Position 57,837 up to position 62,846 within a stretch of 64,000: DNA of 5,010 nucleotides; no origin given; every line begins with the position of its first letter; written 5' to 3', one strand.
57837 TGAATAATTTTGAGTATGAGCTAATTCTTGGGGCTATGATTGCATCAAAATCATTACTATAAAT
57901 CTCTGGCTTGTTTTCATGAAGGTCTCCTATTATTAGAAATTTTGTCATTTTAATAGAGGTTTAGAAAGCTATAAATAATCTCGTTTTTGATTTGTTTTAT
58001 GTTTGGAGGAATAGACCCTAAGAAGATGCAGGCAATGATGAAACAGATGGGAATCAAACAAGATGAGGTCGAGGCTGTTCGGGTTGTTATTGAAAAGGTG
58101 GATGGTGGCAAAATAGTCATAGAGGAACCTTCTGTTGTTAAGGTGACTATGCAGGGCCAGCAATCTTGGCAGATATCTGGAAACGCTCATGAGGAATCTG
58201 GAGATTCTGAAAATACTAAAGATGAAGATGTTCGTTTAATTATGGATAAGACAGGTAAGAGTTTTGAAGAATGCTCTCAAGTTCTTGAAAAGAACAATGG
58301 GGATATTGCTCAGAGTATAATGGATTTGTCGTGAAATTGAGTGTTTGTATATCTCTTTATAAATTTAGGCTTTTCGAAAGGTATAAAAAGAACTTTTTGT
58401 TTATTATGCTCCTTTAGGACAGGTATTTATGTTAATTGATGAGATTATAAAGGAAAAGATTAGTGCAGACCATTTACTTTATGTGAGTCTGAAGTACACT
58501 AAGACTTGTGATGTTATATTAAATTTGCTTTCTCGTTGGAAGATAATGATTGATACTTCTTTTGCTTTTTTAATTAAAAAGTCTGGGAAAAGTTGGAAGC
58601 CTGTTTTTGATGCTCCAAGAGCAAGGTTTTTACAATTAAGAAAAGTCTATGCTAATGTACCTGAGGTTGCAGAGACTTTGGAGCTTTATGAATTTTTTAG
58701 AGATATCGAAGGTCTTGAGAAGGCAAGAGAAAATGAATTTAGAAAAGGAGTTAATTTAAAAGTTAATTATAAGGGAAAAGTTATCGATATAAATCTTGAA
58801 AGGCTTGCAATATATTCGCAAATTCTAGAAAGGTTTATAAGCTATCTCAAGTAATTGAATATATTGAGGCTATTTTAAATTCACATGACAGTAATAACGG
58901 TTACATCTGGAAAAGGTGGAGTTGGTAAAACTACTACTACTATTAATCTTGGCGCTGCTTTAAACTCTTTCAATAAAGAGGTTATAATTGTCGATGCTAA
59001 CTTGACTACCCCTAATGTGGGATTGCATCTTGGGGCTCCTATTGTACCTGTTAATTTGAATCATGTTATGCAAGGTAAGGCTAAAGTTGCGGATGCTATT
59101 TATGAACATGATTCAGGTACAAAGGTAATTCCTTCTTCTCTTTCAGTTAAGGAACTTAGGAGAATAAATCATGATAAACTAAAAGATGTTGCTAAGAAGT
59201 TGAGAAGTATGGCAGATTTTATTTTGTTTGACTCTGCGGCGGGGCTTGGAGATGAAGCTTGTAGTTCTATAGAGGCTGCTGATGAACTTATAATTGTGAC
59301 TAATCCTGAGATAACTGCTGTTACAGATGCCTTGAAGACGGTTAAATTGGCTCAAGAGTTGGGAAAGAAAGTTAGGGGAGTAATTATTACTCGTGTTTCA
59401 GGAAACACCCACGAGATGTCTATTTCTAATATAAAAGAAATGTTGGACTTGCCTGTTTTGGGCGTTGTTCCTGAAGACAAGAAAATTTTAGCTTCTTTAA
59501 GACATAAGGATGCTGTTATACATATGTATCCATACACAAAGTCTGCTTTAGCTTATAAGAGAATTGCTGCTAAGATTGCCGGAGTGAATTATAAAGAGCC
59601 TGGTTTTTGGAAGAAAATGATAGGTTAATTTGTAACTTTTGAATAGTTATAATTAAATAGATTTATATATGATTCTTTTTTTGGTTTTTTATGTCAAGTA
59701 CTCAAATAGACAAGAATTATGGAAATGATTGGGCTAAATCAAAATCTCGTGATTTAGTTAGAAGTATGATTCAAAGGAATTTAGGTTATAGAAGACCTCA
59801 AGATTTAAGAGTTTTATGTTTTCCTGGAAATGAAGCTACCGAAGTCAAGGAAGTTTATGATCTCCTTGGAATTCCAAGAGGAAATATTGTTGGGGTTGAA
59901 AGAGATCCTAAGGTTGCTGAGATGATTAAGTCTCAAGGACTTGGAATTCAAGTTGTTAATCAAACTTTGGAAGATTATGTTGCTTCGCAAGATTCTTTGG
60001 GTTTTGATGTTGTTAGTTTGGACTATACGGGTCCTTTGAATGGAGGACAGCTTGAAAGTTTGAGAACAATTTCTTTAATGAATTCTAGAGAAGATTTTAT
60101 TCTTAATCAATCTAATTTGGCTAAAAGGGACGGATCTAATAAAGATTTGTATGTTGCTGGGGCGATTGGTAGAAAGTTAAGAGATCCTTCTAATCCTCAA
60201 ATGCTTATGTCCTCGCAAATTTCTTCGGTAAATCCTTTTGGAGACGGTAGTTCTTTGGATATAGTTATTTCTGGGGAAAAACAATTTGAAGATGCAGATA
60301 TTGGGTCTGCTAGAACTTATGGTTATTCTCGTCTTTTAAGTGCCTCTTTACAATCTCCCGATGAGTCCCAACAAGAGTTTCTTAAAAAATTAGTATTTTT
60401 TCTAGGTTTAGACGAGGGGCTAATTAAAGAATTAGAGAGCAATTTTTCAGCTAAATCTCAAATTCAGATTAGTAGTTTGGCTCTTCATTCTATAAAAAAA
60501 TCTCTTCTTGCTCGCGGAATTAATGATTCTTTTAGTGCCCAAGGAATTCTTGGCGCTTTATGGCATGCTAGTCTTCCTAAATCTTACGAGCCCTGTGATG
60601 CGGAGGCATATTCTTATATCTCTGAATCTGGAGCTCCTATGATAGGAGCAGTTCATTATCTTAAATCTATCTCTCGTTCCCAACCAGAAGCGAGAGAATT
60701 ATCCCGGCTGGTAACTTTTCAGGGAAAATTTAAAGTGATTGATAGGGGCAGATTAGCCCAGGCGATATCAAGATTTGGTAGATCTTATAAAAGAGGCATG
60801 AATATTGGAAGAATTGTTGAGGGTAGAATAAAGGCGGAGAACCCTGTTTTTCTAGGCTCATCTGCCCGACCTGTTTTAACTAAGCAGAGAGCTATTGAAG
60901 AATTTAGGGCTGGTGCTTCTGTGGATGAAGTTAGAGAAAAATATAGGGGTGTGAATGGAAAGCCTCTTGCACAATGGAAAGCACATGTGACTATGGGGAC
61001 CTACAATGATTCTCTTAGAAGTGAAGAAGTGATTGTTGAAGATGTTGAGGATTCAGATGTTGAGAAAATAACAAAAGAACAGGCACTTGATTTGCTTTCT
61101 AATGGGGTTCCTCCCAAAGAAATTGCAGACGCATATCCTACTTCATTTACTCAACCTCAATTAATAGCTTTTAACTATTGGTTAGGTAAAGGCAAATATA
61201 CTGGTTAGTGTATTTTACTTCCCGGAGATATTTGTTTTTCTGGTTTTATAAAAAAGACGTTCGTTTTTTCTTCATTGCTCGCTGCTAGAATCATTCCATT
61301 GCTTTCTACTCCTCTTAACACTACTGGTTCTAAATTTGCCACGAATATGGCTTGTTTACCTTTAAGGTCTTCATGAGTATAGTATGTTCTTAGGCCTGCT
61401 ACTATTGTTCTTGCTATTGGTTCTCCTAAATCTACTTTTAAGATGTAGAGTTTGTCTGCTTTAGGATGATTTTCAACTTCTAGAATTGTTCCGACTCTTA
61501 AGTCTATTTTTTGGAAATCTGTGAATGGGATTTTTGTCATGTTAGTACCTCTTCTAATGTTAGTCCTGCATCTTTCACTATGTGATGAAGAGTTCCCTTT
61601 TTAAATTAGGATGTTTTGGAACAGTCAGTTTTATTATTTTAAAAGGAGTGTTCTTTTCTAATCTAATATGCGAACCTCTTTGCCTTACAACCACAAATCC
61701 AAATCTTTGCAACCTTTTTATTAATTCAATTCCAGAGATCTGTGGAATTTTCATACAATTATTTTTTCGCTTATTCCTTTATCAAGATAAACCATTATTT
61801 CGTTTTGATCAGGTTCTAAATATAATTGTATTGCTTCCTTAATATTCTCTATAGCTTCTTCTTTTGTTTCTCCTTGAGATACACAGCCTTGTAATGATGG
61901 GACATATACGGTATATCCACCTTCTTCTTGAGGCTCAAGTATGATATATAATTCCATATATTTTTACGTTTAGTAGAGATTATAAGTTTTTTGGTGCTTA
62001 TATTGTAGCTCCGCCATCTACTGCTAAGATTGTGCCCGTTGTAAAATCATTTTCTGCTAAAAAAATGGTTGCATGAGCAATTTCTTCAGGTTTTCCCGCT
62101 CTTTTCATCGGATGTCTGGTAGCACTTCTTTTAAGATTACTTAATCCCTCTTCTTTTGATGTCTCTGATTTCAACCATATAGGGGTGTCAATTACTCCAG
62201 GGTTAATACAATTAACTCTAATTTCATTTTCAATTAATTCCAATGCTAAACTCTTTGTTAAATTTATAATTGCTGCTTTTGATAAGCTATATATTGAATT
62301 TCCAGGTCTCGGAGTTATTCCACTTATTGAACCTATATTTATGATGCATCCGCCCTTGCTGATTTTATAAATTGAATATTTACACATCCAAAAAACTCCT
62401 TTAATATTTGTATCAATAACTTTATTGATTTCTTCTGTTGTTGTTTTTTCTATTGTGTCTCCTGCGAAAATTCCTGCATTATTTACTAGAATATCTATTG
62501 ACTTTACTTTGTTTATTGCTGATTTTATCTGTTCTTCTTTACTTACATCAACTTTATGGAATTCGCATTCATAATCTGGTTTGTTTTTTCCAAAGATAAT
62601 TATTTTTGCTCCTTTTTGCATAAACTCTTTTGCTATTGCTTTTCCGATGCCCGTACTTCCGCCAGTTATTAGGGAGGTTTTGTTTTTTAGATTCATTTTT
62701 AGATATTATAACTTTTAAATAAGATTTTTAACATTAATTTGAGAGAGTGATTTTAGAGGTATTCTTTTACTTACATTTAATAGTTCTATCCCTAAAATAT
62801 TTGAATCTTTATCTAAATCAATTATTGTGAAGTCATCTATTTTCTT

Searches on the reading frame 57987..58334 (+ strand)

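Call 32: search_protein_families(library=pfam, proteins=[window:57987-58334:+], max_evalue=0.001)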
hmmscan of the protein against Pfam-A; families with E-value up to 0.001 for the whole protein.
window:57987-58334:+ (115 aa): 2 families
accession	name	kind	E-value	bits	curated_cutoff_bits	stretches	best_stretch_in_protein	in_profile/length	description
PF01849.23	NAC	-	7.4e-14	51.9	21.3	1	11-70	1-57/57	NAC domain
PF19026.7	UBA_HYPK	-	0.00097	18.9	27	0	78-114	4-40/41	HYPK UBA domain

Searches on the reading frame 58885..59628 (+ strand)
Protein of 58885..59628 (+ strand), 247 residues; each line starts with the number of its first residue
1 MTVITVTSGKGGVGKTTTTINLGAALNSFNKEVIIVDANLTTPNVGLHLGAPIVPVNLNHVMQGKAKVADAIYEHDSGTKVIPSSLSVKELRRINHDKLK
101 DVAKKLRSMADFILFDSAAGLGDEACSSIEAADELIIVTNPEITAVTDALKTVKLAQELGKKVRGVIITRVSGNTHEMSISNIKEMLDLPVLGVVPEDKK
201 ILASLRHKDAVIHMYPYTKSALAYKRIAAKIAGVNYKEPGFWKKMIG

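Call 10: search_protein_families(library=pfam, proteins=[window:58885-59628:+], max_evalue=0.001)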
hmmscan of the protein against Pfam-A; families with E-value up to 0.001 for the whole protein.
window:58885-59628:+ (247 aa): 10 families
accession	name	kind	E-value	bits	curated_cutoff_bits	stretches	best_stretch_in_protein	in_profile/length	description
PF01656.29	CbiA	-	4.1e-21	75.7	25.4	1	4-207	1-122/125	CobQ/CobB/MinD/ParA nucleotide binding domain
PF10609.15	ParA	-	3.6e-20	72.9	27.1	1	2-231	4-245/246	NUBPL iron-transfer P-loop NTPase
PF13614.12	AAA_31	-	7.9e-20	72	27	1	1-157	1-168/177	AAA domain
PF00142.24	Fer4_NifH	-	7.1e-12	45.8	25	1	8-232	6-245/271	4Fe-4S iron sulfur cluster binding proteins, NifH/frxC family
PF06564.18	CBP_BcsQ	-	2.3e-08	34.3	21.3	1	1-145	1-151/234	Cellulose biosynthesis protein BcsQ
PF13500.12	AAA_26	-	3.5e-07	30.7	27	1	134-201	130-194/198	AAA domain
PF07015.17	VirC1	-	7.2e-07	29.2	24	0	1-40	1-40/231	VirC1 protein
PF02374.21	ArsA_ATPase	-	9.1e-05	22.2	24.3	1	3-36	3-35/305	Anion-transporting ATPase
PF09140.17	MipZ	-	0.00034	20.4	20.7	0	3-140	2-130/262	ATPase MipZ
PF00448.28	SRP54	-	0.00067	19.8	22.7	0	102-192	76-171/196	SRP54-type protein, GTPase domain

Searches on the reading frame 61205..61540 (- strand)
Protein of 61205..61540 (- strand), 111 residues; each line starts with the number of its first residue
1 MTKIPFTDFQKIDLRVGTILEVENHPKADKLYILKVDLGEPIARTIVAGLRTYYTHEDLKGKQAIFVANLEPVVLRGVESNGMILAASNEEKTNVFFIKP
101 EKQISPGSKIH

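Call 32: search_protein_families(library=pfam, proteins=[window:61205-61540:-], max_evalue=0.001)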
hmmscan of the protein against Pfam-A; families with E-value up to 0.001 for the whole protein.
window:61205-61540:- (111 aa): 1 family
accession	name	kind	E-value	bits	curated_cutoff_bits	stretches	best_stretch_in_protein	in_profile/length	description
PF01588.26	tRNA_bind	-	6e-32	110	27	1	14-109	1-96/96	Putative tRNA binding domain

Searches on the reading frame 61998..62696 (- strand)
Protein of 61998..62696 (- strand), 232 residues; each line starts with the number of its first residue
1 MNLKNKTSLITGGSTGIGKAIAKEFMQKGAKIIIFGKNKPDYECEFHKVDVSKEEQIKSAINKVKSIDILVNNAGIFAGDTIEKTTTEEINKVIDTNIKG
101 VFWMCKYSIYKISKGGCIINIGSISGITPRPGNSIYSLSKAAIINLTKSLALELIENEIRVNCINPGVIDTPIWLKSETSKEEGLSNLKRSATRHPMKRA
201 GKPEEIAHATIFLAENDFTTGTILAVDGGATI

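Call 10: search_protein_families(library=pfam, proteins=[window:61998-62696:-], max_evalue=0.001)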
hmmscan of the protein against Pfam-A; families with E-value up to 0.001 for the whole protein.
window:61998-62696:- (232 aa): 6 families
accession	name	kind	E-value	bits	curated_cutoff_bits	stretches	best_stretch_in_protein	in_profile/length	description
PF13561.12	adh_short_C2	-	5e-52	177.3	27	1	15-231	6-236/236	Enoyl-(Acyl carrier protein) reductase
PF00106.31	adh_short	-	1.2e-45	155.9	26.6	1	6-177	1-190/195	short chain dehydrogenase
PF08659.16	KR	-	1.2e-12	48.5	22.6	1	7-141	2-154/180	KR domain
PF23441.1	SDR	-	7.2e-12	45.7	27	1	118-230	146-255/258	SDR-like rossmann domain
PF01370.27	Epimerase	-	5.8e-08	32.9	20.9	1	9-109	2-103/240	NAD dependent epimerase/dehydratase family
PF04321.23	RmlD_sub_bind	-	0.00088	18.9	27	0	9-88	4-73/287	RmlD substrate binding domain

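Call 42: search_protein_families(library=ncbifam, proteins=[window:61998-62696:-], max_evalue=0.00001)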
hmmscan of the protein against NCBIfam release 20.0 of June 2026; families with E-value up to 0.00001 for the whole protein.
window:61998-62696:- (232 aa): 226 families (the best 25 are shown)
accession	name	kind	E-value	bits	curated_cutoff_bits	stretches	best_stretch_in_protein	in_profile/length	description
NF004791.0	PRK06138.1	equivalog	6.7e-58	196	312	1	1-232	1-251/252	SDR family oxidoreductase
NF005559.1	PRK07231.1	subfamily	8e-58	195.9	215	1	3-231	2-248/249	glucose 1-dehydrogenase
NF005007.0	PRK06398.1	equivalog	5.8e-55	186.3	341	1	2-231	4-246/259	aldose dehydrogenase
NF052558.1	MBtsdlDhBudC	equivalog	7.8e-55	186.1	270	1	4-231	2-242/250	meso-2,3-butanediol dehydrogenase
NF009466.0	PRK12826.1-2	subfamily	1.1e-51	175.7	222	1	5-231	3-245/248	3-oxoacyl-ACP reductase FabG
NF004818.0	PRK06172.1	equivalog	1.9e-49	168.3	336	1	1-231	3-251/253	SDR family oxidoreductase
TIGR01830.1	3oxo_ACP_reduc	equivalog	9.4e-49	166.3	297.75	1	9-229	2-237/239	3-oxoacyl-[acyl-carrier-protein] reductase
NF004198.0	PRK05653.1-3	equivalog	3.2e-48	164.4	296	1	3-231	5-247/248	3-oxoacyl-ACP reductase FabG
NF005893.0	PRK07856.1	equivalog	4.6e-47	160.4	255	1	1-230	5-241/255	SDR family oxidoreductase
NF005067.0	PRK06484.1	equivalog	5.5e-47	160.5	713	1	6-231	10-252/524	short chain dehydrogenase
NF004197.0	PRK05653.1-1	equivalog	1.4e-46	159.1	332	1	2-230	4-246/249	3-oxoacyl-ACP reductase FabG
NF052562.1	RADHDNL4305835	equivalog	5.6e-46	157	400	1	3-231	5-250/252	NADP-dependent (R)-specific alcohol dehydrogenase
NF005472.0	PRK07067.1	equivalog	5.2e-45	154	338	1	1-230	2-254/257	L-iditol 2-dehydrogenase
NF006693.0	PRK09242.1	equivalog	1.1e-44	152.6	328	1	2-230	7-253/258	SDR family oxidoreductase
NF005056.0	PRK06463.1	equivalog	3.2e-44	151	339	1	1-229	3-246/255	3-ketoacyl-(acyl-carrier-protein) reductase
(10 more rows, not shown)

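Call 68: find_encoding_contigs(protein=window:61998-62696:-, flank=10000, max_places=3)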
Protein window:61998-62696:- (232 aa): 23 contigs read that carry it; 3 places shown.
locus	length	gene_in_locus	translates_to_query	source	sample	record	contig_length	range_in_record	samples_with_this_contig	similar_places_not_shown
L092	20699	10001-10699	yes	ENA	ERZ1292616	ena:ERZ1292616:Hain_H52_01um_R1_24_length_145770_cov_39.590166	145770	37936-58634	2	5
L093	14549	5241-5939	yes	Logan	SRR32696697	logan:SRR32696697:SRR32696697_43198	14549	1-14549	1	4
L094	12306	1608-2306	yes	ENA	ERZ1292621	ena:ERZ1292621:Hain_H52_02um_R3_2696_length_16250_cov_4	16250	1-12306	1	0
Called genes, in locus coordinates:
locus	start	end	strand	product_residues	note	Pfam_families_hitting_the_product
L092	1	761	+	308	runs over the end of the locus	-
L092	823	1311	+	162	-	-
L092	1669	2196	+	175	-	PF00719:Pyrophosphatase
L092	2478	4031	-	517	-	PF02689:Herpes_Helicase (faint), PF05970:PIF1, PF13245:AAA_19, PF13604:AAA_30, PF13401:AAA_22 (faint), PF13479:AAA_24 (faint), PF13280:WYL (weak)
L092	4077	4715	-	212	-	-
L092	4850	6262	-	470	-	PF07690:MFS_1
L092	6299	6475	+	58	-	-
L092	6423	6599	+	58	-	-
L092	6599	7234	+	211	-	PF01936:NYN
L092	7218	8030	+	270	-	PF05707:Zot (faint)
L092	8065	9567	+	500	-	PF00133:tRNA-synt_1, PF01406:tRNA-synt_1e, PF09334:tRNA-synt_1g, PF00133:tRNA-synt_1, PF08264:Anticodon_1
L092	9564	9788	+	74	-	PF14076:DUF4258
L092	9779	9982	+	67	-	PF10049:DUF2283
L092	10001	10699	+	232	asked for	PF00106:adh_short, PF01370:Epimerase, PF08659:KR, PF13561:adh_short_C2, PF23441:SDR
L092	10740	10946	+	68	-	PF15919:HicB_lk_antitox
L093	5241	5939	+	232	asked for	PF00106:adh_short, PF01370:Epimerase, PF08659:KR, PF13561:adh_short_C2, PF23441:SDR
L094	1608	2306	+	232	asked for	PF00106:adh_short, PF01370:Epimerase, PF08659:KR, PF13561:adh_short_C2, PF23441:SDR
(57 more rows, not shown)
